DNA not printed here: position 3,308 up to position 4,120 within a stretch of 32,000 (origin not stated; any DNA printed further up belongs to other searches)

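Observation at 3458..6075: TonB-dependent receptor followed by a secreted cytochrome c'-like protein, seen twice in the window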

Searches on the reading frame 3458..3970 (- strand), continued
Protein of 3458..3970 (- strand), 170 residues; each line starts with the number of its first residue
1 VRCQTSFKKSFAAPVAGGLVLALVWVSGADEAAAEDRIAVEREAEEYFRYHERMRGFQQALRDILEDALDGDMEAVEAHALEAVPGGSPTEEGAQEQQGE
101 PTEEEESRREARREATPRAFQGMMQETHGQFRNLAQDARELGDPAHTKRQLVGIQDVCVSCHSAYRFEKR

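Call 44: search_protein_families(library=ncbifam, proteins=[L004:5852-7984:+, L005:5511-7772:+, L005:8624-9115:-, L005:9413-9832:+, L005:9850-10194:+, L005:10230-10577:+, L005:10570-11178:+, L005:11175-13286:+, L003:7022-7477:-], max_evalue=0.001)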
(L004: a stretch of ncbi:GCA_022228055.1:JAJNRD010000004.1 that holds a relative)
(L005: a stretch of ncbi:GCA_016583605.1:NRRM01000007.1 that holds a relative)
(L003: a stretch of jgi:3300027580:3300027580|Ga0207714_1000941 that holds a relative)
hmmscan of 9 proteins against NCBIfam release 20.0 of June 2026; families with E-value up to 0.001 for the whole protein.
L004:5852-7984:+ (710 aa): 32 families (the best 25 are shown)
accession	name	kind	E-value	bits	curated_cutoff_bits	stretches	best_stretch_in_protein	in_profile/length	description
TIGR01779.1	TonB-B12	equivalog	9.9e-46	156.5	599.7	2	48-223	29-204/614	TonB-dependent vitamin B12 receptor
TIGR01786.1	TonB-hemlactrns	subfamily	2.5e-42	145.1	323.75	2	425-706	394-715/719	TonB-dependent hemoglobin/transferrin/lactoferrin family receptor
TIGR01783.1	TonB-siderophor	subfamily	2.6e-42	145.3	223.5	2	65-290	3-196/649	TonB-dependent siderophore receptor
TIGR01785.1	TonB-hemin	subfamily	4.9e-41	140.9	316.85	2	48-203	3-168/677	TonB-dependent heme/hemoglobin receptor family protein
NF010010.0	PRK13483.1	equivalog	1.9e-38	131.9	927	2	44-204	31-199/660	ligand-gated channel protein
NF010038.0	PRK13513.1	equivalog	2.6e-36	125.4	942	2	48-206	36-203/659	ligand-gated channel protein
NF007478.2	PRK10064.1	equivalog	6.1e-32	110.7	745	2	48-195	31-185/663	catecholate siderophore receptor CirA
NF007926.1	PRK10641.1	equivalog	1.5e-25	89.8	836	2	49-184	29-168/617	TonB-dependent vitamin B12 receptor BtuB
NF052649.1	TonRcptRhtA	equivalog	3e-25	88.5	1100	2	19-228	14-229/744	TonB-dependent siderophore receptor RhtA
NF053590.1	TonB_dep_TOL0244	equivalog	9.2e-23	80.7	645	1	46-238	10-209/604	TOL_0244 family TonB-dependent receptor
NF050067.1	TonBEntbctnRecCfrA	equivalog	3.2e-21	75.3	1200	1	63-497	42-464/698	TonB-dependent ferric enterobactin receptor CfrA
NF010012.0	PRK13486.1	equivalog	9.4e-21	73.8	924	2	49-171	27-161/696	TonB-dependent receptor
NF010011.0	PRK13484.1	equivalog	1.3e-20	73.2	1197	1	58-169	41-160/682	IreA family TonB-dependent siderophore receptor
NF010048.1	PRK13524.1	subfamily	3.5e-20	72.1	493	1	62-204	51-212/744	FepA family TonB-dependent siderophore receptor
NF010051.0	PRK13528.1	subfamily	6.4e-17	61.1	583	1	58-198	44-202/727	FepA family TonB-dependent siderophore receptor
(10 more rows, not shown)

L005:5511-7772:+ (753 aa): 32 families (the best 25 are shown)
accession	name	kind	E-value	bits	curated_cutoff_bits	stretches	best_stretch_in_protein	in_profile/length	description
TIGR01783.1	TonB-siderophor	subfamily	1.7e-51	175.7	223.5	1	91-737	1-624/649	TonB-dependent siderophore receptor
TIGR01785.1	TonB-hemin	subfamily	6.7e-51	173.5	316.85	1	74-753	1-677/677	TonB-dependent heme/hemoglobin receptor family protein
TIGR01786.1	TonB-hemlactrns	subfamily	1.8e-46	158.9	323.75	1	77-753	3-719/719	TonB-dependent hemoglobin/transferrin/lactoferrin family receptor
NF010010.0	PRK13483.1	equivalog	7.1e-43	146.5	927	2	63-247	26-216/660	ligand-gated channel protein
TIGR01779.1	TonB-B12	equivalog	9.6e-42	143.3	599.7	2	74-263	28-216/614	TonB-dependent vitamin B12 receptor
NF007478.2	PRK10064.1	equivalog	7.6e-37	126.9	745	2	77-238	33-200/663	catecholate siderophore receptor CirA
NF010038.0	PRK13513.1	equivalog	4.9e-34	117.9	942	2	75-251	36-228/659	ligand-gated channel protein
NF010048.1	PRK13524.1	subfamily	2.3e-28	99.1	493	2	72-241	38-222/744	FepA family TonB-dependent siderophore receptor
NF007926.1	PRK10641.1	equivalog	6.8e-28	97.6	836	2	79-258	32-209/617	TonB-dependent vitamin B12 receptor BtuB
NF010011.0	PRK13484.1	equivalog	1.5e-27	96.2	1197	2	75-210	31-174/682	IreA family TonB-dependent siderophore receptor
NF053590.1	TonB_dep_TOL0244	equivalog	1.2e-25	90.3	645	2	74-223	10-166/604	TOL_0244 family TonB-dependent receptor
NF010012.0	PRK13486.1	equivalog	7.2e-24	84.1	924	2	86-216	36-176/696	TonB-dependent receptor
NF010051.0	PRK13528.1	subfamily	6.4e-22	77.6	583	1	85-236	43-213/727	FepA family TonB-dependent siderophore receptor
NF041535.1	TonB_rec_PqqU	equivalog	1.9e-21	76.1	1200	1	459-732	368-642/676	TonB-dependent receptor PqqU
NF049945.1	TonB_dep_FCYXU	equivalog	6.3e-21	74.7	825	2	72-253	34-222/697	TonB-dependent receptor, FCYXU motif-type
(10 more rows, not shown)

L005:8624-9115:- (163 aa): 0 families

L005:9413-9832:+ (139 aa): 0 families

L005:9850-10194:+ (114 aa): 0 families

L005:10230-10577:+ (115 aa): 0 families

L005:10570-11178:+ (202 aa): 0 families

L005:11175-13286:+ (703 aa): 20 families
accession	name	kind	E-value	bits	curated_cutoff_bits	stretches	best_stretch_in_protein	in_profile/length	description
TIGR01525.1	ATPase-IB_hvy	subfamily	1.2e-137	460.1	346.25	1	153-697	3-559/560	heavy metal translocating P-type ATPase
TIGR01512.1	ATPase-IB2_Cd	subfamily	1.6e-104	350.3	313.5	2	153-447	3-285/494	cadmium family heavy metal-translocating P-type ATPase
TIGR01511.1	ATPase-IB1_Cu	subfamily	2.3e-92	310.6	397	1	169-696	44-539/542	copper-translocating P-type ATPase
NF007952.0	PRK10671.1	equivalog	2.7e-84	283.9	1316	1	177-683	299-808/838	copper-exporting P-type ATPase CopA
NF008262.1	PRK11033.1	equivalog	5.7e-82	276.3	1005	1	36-696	53-725/731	zinc/cadmium/mercury/lead-transporting ATPase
NF033775.1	P_type_ZntA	exception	3.7e-72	243.7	1240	1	175-696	207-726/732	Zn(II)/Cd(II)/Pb(II) translocating P-type ATPase ZntA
TIGR01494.1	ATPase_P-type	subfamily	2.3e-63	214.3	62.3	1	174-675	2-465/478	HAD-IC family P-type ATPase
TIGR01647.1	ATPase-IIIA_H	equivalog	5e-46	157.2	615.5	2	189-569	76-483/755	plasma-membrane proton-efflux P-type ATPase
TIGR01497.1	kdpB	equivalog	2.2e-45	154.9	527.9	1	210-640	111-558/675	potassium-transporting ATPase subunit KdpB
NF010609.0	PRK14010.1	equivalog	2.6e-34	118.4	1323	1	209-638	109-551/673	K(+)-transporting ATPase subunit B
TIGR01517.1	ATPase-IIB_Ca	equivalog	1.5e-26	92.9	507.05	2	576-667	613-706/882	calcium-translocating P-type ATPase, PMCA-type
TIGR01657.1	P-ATPase-V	hypoth_equivalog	1.5e-24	85.7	618.25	2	190-263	215-289/1055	ATP13A2 family polyamine export P-type ATPase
TIGR01523.1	ATPase-IID_K-Na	equivalog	7.9e-20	70.1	645.05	2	576-642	677-744/997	potassium/sodium efflux P-type ATPase, fungal-type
TIGR01522.1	ATPase-IIA2_Ca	equivalog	1.6e-19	69.2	798.3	2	575-641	572-639/854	calcium-transporting P-type ATPase, PMR1-type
TIGR01524.1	ATPase-IIIB_Mg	equivalog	2.5e-19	68.7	610.75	1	572-640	584-652/867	magnesium-translocating P-type ATPase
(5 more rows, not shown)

L003:7022-7477:- (151 aa): 0 families

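Call 46: find_encoding_contigs(protein=P0011, flank=8000, max_places=4)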
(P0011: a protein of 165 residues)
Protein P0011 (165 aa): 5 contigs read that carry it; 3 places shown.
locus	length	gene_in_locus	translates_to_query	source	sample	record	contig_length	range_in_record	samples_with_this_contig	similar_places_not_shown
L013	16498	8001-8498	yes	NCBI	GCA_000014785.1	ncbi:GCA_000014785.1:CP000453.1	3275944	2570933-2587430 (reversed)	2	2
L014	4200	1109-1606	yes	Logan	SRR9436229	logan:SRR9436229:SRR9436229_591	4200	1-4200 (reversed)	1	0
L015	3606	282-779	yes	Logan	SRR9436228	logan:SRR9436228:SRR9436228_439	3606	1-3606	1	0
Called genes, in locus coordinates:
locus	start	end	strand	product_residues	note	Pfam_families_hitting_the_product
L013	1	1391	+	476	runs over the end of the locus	PF02589:LUD_dom, PF13187:Fer4_9 (faint), PF12838:Fer4_7 (weak), PF13183:Fer4_8, PF13237:Fer4_10 (faint), PF13534:Fer4_17 (weak)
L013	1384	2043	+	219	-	PF02589:LUD_dom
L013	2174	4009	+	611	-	PF02652:Lactate_perm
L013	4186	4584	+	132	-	PF12092:DUF3568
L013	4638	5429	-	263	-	PF00106:adh_short, PF13561:adh_short_C2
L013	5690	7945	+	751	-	PF07715:Plug, PF00593:TonB_dep_Rec_b-barrel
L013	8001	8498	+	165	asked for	-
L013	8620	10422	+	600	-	PF00496:SBP_bac_5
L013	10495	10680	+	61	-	PF07927:HicA_toxin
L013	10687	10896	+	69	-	PF15919:HicB_lk_antitox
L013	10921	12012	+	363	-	PF00528:BPD_transp_1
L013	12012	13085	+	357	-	PF00528:BPD_transp_1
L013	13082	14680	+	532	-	PF13481:AAA_25 (faint), PF00005:ABC_tran, PF13401:AAA_22 (faint), PF13555:AAA_29 (faint), PF13304:AAA_21 (faint), PF02463:SMC_N (weak), PF13191:AAA_16 (weak), PF00005:ABC_tran, +1 more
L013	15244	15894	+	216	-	PF00929:RNase_T, PF16473:Rv2179c-like (weak)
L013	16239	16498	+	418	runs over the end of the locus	-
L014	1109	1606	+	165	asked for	-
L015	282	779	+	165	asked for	-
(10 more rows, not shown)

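Call 47: find_encoding_contigs(protein=P0013, flank=8000, max_places=4)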
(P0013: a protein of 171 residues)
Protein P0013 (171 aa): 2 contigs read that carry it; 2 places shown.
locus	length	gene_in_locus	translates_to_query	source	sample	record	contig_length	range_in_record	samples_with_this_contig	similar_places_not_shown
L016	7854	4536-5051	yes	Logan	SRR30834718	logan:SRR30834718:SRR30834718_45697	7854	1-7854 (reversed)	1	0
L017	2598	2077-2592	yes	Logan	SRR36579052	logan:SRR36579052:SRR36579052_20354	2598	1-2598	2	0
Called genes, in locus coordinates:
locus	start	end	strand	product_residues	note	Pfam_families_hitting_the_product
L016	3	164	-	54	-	?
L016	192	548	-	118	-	PF04134:DCC1-like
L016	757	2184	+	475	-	PF03055:RPE65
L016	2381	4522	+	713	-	PF07715:Plug, PF00593:TonB_dep_Rec_b-barrel, PF14905:OMP_b-brl_3 (faint)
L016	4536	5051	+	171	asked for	-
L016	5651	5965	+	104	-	PF13560:HTH_31 (weak), PF15943:YdaS_toxin (faint), PF01381:HTH_3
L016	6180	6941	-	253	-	PF00072:Response_reg, PF00486:Trans_reg_C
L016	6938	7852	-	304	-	?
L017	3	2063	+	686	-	?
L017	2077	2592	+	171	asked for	-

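Call 50: find_related_loci(query=A7, collection=metagenome_contigs, flank=5000)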
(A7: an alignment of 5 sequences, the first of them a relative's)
Query A7 (201 aa) in metagenome_contigs; peptide patterns used: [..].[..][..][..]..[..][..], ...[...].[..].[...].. (x = any residue, [..] = any of these).
600 stretches matched a pattern, but none encodes a relative of the query by tblastn (E <= 1e-3).

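Call 51: find_encoding_contigs(protein=P0020, flank=7000, max_places=4)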
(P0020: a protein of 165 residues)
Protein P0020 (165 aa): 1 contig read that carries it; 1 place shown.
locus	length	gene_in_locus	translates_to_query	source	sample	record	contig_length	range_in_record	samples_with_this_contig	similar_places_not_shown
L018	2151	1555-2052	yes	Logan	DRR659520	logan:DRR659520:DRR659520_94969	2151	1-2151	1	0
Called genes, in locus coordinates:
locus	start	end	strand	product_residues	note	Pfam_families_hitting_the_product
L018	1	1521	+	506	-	?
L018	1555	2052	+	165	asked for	-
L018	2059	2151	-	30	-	?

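Call 52: find_encoding_contigs(protein=P0012, flank=7000, max_places=4)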
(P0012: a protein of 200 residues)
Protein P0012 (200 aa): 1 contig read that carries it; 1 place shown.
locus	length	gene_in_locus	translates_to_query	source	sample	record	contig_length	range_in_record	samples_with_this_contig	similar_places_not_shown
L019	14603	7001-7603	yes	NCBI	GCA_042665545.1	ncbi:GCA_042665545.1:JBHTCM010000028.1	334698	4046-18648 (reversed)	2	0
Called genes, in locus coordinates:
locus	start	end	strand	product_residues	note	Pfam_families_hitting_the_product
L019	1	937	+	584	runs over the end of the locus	PF00563:EAL, PF00571:CBS (faint), PF00990:GGDEF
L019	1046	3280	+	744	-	PF00930:DPPIV_N, PF26549:Tricorn_N, PF07676:PD40 (weak), PF12146:Hydrolase_4 (faint), PF01738:DLH, PF02129:Peptidase_S15, PF00326:Peptidase_S9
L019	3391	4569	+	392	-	PF01266:DAO (weak), PF01494:FAD_binding_3, PF05834:Lycopene_cycl (faint), PF07992:Pyr_redox_2 (weak), PF13450:NAD_binding_8 (faint)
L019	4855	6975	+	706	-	PF07715:Plug, PF00593:TonB_dep_Rec_b-barrel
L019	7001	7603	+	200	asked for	-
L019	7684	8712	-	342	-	PF12146:Hydrolase_4, PF12697:Abhydrolase_6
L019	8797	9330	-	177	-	PF13302:Acetyltransf_3, PF00583:Acetyltransf_1 (weak)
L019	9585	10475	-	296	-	PF00126:HTH_1, PF03466:LysR_substrate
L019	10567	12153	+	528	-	PF00662:Proton_antipo_N, PF00361:Proton_antipo_M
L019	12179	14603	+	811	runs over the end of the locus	PF10070:DabA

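Call 53: find_encoding_contigs(protein=P0016, flank=7000, max_places=4)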
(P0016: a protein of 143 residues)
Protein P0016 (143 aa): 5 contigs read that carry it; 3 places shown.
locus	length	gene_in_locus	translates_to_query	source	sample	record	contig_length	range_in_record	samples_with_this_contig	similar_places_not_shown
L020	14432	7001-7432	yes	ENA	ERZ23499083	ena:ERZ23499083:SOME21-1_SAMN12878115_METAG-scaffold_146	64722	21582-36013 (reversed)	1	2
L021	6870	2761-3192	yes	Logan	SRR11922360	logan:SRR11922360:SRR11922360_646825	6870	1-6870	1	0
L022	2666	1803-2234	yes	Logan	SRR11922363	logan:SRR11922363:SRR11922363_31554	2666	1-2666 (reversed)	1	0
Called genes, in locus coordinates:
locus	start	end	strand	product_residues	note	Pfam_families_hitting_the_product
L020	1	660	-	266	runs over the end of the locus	PF02548:Pantoate_transf, PF01177:Asp_Glu_race (weak)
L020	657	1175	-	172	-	PF01288:HPPK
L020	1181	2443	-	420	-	PF01743:PolyA_pol, PF12627:PolyA_pol_RNAbd, PF12626:PolyA_pol_arg_C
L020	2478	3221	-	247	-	PF00702:Hydrolase, PF13419:HAD_2, PF13242:Hydrolase_like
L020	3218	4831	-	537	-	PF00005:ABC_tran, PF02463:SMC_N (faint), PF13401:AAA_22 (faint), PF13304:AAA_21 (faint), PF08352:oligo_HPY (weak), PF00005:ABC_tran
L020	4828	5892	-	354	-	PF12911:OppC_N (weak), PF00528:BPD_transp_1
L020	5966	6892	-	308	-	PF00126:HTH_1, PF13556:HTH_30 (weak), PF25213:HVO_A0261_N (faint), PF03466:LysR_substrate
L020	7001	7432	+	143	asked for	-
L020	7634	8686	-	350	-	PF00528:BPD_transp_1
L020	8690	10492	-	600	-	PF00496:SBP_bac_5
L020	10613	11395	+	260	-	PF00106:adh_short, PF13561:adh_short_C2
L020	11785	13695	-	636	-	PF13623:SurA_N_2, PF13624:SurA_N_3, PF09312:SurA_N, PF13145:Rotamase_2, PF13616:Rotamase_3, PF00639:Rotamase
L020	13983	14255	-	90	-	PF00216:Bac_DNA_binding, PF18175:HU-CCDC81_bac_2 (weak)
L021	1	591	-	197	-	?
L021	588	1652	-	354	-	PF12911:OppC_N (weak), PF00528:BPD_transp_1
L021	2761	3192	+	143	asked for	-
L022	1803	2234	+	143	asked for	-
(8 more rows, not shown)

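Call 56: search_solved_structures(query=L004:5852-7984:+, max_evalue=1e-10)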
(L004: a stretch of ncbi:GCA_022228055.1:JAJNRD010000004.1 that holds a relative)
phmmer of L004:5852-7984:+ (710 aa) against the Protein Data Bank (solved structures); distinct sequences matched with E-value up to 1e-10: 16.
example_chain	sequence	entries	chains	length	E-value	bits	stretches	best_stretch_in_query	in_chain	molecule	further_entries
2hdf_A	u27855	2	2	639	1.2e-25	93.4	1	49-187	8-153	Colicin I receptor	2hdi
9nn6_A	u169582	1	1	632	1.8e-25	92.8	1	51-187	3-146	Colicin I receptor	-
3m8b_A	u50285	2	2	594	5.2e-16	61.6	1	47-175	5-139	Vitamin B12 transporter btuB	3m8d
3rgm_A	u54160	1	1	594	5.2e-16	61.6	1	47-175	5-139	Vitamin B12 transporter BtuB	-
1nqe_A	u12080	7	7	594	5.4e-16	61.5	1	47-175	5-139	Vitamin B12 receptor | Vitamin B12 transporter btuB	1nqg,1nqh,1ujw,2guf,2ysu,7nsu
3rgn_A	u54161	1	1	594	5.4e-16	61.5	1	47-175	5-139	Vitamin B12 transporter BtuB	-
1nqf_A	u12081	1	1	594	5.5e-16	61.5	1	47-175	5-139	Vitamin B12 receptor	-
2gsk_A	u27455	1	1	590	1.1e-15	60.5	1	47-175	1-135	Vitamin B12 transporter btuB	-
8the_A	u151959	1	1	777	1.4e-15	60.2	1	48-182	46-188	Heme/hemoglobin uptake outer membrane receptor PhuR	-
6r1f_A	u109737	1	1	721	1.1e-13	53.9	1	64-203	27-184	Ferric enterobactin receptor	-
5out_A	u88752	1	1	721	1.5e-13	53.4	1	64-203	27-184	Ferric enterobactin receptor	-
6q5e_A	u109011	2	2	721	1.5e-13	53.4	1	64-203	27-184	Ferric enterobactin receptor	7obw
5m9b_A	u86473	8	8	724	1.7e-13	53.2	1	58-203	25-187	Ferric enterobactin receptor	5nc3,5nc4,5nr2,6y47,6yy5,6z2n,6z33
5mzs_A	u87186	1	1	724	2.3e-13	52.9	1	58-203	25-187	Ferric enterobactin receptor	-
6i2j_A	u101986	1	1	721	2.7e-13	52.6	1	64-203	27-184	Ferric enterobactin receptor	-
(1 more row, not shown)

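Call 58: search_solved_structures(query=A3, max_evalue=1, show_alignments=3)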
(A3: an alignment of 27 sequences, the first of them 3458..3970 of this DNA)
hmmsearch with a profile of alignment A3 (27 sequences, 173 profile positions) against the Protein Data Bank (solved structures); distinct sequences matched with E-value up to 1: 55.
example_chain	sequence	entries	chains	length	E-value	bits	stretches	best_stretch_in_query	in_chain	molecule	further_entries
1cpq_A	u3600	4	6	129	0.0014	22.3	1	65-168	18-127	CYTOCHROME C'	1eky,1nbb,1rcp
8rkp_A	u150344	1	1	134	0.0024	21.5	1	122-169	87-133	Cytochrome c prime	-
5b3i_A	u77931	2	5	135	0.0024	21.5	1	122-169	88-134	Cytochrome c prime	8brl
1cpr_A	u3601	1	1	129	0.0031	21.2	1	65-168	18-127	CYTOCHROME C'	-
3vrc_A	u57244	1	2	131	0.0056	20.3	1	70-168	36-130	Cytochrome c'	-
1bbh_A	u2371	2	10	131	0.0074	19.9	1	51-168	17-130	CYTOCHROME C'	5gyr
5agf_A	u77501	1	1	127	0.0085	19.7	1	121-168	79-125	CYTOCHROME C PRIME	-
4d4n_A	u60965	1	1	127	0.012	19.2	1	121-168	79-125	CYTOCHROME C'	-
4cx9_A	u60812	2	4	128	0.014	19.1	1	120-167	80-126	CYTOCHROME C, CLASS II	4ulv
2yl0_A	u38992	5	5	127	0.014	19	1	120-168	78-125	CYTOCHROME C'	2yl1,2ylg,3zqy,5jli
1cgo_A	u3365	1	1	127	0.015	18.9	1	121-168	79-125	CYTOCHROME C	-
1e83_A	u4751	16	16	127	0.017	18.8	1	121-168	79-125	CYTOCHROME C'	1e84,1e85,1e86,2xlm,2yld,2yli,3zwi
2yl3_A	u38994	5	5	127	0.017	18.8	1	121-168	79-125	CYTOCHROME C'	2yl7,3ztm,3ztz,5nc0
2ykz_A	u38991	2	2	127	0.018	18.7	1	121-168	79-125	CYTOCHROME C'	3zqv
5ngx_A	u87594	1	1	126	0.023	18.3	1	121-167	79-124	Cytochrome c'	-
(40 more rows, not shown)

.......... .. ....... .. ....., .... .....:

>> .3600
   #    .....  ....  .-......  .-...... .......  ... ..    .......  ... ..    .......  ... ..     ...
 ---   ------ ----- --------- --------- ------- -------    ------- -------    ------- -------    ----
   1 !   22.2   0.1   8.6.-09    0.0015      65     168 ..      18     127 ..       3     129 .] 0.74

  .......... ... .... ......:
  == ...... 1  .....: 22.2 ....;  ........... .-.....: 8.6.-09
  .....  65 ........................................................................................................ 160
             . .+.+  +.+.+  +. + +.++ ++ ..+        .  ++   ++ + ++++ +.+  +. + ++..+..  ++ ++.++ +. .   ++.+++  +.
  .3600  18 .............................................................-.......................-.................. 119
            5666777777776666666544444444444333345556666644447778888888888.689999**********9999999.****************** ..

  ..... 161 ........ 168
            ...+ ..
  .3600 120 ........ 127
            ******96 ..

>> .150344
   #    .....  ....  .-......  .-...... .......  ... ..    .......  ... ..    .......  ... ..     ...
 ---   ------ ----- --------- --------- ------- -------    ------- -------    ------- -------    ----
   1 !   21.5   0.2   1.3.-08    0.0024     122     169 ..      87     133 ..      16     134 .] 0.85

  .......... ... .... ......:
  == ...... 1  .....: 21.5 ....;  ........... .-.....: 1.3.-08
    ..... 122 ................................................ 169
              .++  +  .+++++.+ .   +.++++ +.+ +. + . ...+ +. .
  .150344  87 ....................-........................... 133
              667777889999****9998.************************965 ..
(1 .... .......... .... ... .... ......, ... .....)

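Call 66: predict_structure(alignment_id=A3)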
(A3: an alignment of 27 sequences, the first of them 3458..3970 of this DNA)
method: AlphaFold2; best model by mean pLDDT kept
length: 170 residues; sequences in the alignment: 27
mean_pLDDT: 88.2   pTM: 0.75
mean pLDDT of the five models: 88.2, 87.3, 87.3, 86.2, 85.8
residues with pLDDT >= 90: 118; 70-90: 28; 50-70: 24; < 50: 0
segments of 3 or more residues with pLDDT < 50: none
pLDDT, mean of each block of 10 residues (from residue 1): 60 76 79 85 94 94 98 98 80 64 93 93 96 98 98 97 95
secondary structure, 60 per line:
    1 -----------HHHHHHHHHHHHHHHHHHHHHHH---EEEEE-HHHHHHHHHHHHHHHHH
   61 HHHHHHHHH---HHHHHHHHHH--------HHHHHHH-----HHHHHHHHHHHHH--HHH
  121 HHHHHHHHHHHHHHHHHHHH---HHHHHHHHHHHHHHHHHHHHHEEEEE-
elements in order: H12-34 E38-42 H44-69 H73-82 H91-97 H103-115 H118-140 H144-164 E165-169
